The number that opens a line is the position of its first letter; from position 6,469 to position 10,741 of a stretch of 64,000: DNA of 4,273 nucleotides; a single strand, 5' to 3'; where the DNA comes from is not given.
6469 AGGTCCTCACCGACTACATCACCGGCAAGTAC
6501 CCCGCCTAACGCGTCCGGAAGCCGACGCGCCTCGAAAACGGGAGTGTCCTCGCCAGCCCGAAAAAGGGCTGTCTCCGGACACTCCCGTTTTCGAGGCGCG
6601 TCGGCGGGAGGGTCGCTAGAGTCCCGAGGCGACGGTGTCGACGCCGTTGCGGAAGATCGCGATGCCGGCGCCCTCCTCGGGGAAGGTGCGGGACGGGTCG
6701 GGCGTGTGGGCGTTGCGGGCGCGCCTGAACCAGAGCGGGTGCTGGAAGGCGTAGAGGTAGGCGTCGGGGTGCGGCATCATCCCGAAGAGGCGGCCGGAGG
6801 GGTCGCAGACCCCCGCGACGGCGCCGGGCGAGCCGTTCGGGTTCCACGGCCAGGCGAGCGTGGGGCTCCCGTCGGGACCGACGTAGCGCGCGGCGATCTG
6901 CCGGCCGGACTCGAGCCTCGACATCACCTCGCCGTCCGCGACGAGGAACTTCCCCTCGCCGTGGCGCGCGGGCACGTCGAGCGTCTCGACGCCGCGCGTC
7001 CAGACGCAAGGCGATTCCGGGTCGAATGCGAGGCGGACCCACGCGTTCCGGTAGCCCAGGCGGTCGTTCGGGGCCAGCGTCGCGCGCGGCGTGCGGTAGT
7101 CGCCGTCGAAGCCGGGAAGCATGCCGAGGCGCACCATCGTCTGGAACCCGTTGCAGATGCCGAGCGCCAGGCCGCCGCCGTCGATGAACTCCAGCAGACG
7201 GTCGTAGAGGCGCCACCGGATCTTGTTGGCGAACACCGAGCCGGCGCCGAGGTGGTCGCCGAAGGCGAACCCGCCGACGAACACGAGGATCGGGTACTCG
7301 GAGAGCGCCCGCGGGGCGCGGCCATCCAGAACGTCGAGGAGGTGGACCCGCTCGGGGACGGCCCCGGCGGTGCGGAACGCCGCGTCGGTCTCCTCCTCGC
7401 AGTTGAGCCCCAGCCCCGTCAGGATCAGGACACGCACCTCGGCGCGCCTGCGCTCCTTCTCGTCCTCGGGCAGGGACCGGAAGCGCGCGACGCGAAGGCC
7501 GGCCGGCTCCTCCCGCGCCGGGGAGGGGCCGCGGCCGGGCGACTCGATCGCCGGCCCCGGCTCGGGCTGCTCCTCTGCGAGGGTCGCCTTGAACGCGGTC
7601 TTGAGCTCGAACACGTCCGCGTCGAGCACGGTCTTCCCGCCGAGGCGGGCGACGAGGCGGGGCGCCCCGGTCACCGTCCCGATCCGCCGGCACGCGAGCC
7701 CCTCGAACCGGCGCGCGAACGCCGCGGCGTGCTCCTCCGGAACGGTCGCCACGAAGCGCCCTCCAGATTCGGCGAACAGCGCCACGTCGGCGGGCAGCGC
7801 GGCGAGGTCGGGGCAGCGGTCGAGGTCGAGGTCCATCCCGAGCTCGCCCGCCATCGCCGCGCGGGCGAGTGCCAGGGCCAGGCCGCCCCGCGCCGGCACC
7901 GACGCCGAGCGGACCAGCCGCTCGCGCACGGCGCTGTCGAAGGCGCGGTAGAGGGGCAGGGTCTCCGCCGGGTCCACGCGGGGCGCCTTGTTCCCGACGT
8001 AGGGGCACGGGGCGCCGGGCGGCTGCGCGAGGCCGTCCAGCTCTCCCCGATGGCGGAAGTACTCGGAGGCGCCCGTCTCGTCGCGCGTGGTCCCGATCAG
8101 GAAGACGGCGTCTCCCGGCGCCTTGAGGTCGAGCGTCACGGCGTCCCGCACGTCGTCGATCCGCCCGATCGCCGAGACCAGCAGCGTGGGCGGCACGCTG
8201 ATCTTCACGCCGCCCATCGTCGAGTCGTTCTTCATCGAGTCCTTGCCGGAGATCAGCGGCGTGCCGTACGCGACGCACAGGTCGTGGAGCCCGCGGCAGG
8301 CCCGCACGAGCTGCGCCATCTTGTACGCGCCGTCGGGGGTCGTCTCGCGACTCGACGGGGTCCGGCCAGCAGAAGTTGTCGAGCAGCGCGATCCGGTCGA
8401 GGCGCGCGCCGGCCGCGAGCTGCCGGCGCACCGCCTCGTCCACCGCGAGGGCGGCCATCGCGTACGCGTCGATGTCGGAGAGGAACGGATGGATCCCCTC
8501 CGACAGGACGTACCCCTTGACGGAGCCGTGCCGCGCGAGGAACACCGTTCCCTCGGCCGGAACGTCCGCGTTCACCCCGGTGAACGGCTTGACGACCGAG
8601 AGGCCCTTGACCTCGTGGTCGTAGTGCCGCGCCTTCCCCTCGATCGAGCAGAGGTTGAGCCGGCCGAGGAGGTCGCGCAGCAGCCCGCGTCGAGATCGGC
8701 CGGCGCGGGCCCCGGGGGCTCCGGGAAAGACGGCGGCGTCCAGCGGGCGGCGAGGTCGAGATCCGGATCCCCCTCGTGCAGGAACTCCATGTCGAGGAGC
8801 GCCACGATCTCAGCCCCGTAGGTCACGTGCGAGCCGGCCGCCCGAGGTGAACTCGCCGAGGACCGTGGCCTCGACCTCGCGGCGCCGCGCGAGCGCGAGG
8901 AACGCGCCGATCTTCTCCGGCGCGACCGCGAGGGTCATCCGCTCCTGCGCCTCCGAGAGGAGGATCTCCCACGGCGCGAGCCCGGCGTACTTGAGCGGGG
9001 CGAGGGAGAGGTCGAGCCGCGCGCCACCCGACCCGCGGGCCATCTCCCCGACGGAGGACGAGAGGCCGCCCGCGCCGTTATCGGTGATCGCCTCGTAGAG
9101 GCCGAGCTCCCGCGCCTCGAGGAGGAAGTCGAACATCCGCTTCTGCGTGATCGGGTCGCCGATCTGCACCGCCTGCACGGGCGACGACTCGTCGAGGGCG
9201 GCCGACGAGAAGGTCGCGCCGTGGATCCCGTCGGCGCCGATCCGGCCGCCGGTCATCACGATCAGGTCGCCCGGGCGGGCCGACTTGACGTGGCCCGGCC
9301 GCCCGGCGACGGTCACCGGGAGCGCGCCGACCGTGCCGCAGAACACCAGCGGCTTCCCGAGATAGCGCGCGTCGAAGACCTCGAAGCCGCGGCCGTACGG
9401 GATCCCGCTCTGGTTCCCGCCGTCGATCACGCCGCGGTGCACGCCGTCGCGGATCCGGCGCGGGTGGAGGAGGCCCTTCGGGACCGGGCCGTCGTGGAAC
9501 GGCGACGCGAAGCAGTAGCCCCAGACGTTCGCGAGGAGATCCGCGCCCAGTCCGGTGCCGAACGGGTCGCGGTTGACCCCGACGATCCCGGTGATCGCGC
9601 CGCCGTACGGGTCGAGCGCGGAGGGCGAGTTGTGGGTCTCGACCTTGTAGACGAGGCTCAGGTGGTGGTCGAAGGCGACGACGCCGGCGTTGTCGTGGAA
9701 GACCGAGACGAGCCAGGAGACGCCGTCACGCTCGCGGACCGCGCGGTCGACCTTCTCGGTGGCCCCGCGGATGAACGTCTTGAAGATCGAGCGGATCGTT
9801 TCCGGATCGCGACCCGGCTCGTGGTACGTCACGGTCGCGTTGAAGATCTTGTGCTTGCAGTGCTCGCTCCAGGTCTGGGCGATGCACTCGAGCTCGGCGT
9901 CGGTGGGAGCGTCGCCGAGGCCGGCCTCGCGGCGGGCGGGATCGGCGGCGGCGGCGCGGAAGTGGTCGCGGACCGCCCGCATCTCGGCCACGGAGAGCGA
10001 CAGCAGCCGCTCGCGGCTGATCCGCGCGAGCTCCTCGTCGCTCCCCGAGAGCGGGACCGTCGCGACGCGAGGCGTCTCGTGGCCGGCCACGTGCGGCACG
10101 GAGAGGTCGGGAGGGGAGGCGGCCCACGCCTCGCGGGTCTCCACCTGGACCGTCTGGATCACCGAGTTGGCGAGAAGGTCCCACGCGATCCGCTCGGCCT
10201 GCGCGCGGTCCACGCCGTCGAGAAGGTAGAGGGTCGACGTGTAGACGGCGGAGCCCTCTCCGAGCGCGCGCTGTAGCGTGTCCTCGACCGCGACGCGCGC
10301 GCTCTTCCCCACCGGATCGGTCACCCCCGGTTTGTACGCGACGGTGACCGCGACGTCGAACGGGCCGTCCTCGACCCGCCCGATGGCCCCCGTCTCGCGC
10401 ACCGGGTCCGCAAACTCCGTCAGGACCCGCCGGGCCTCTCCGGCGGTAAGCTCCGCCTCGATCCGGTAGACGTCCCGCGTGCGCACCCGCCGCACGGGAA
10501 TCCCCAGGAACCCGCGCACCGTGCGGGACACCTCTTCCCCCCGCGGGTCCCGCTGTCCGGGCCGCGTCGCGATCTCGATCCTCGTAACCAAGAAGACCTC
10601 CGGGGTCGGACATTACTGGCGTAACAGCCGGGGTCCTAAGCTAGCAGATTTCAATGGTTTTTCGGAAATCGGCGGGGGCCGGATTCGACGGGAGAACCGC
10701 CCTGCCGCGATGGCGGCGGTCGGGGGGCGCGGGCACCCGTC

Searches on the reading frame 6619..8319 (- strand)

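Call 25: search_protein_families(library=pfam, proteins=[window:6619-8319:-], max_evalue=0.001)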
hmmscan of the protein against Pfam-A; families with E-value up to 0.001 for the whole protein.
window:6619-8319:- (567 aa): 2 families
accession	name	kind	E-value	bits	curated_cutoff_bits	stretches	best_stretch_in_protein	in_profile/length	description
PF13507.12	GATase_5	-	1.4e-71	241.1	27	1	295-559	2-256/260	CobB/CobQ-like glutamine amidotransferase domain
PF02769.27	AIRS_C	-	2.9e-17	63.7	23.1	1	68-225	2-154/156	AIR synthase related protein, C-terminal domain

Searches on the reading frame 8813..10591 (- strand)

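Call 25: search_protein_families(library=pfam, proteins=[window:8813-10591:-], max_evalue=0.001)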
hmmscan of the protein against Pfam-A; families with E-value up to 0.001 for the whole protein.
window:8813-10591:- (593 aa): 4 families
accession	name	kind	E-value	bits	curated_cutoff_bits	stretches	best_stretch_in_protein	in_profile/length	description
PF02769.27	AIRS_C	-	4.4e-29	102.1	23.1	1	439-588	1-152/156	AIR synthase related protein, C-terminal domain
PF18072.6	FGAR-AT_linker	-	4.5e-16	59.5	26.6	1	188-248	1-50/50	Formylglycinamide ribonucleotide amidotransferase linker domain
PF02700.19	PurS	-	2e-11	44.3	22.2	1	80-151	2-76/77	Phosphoribosylformylglycinamidine (FGAM) synthase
PF00586.29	AIRS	-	1e-08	36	24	1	300-423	2-111/112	AIR synthase related protein, N-terminal domain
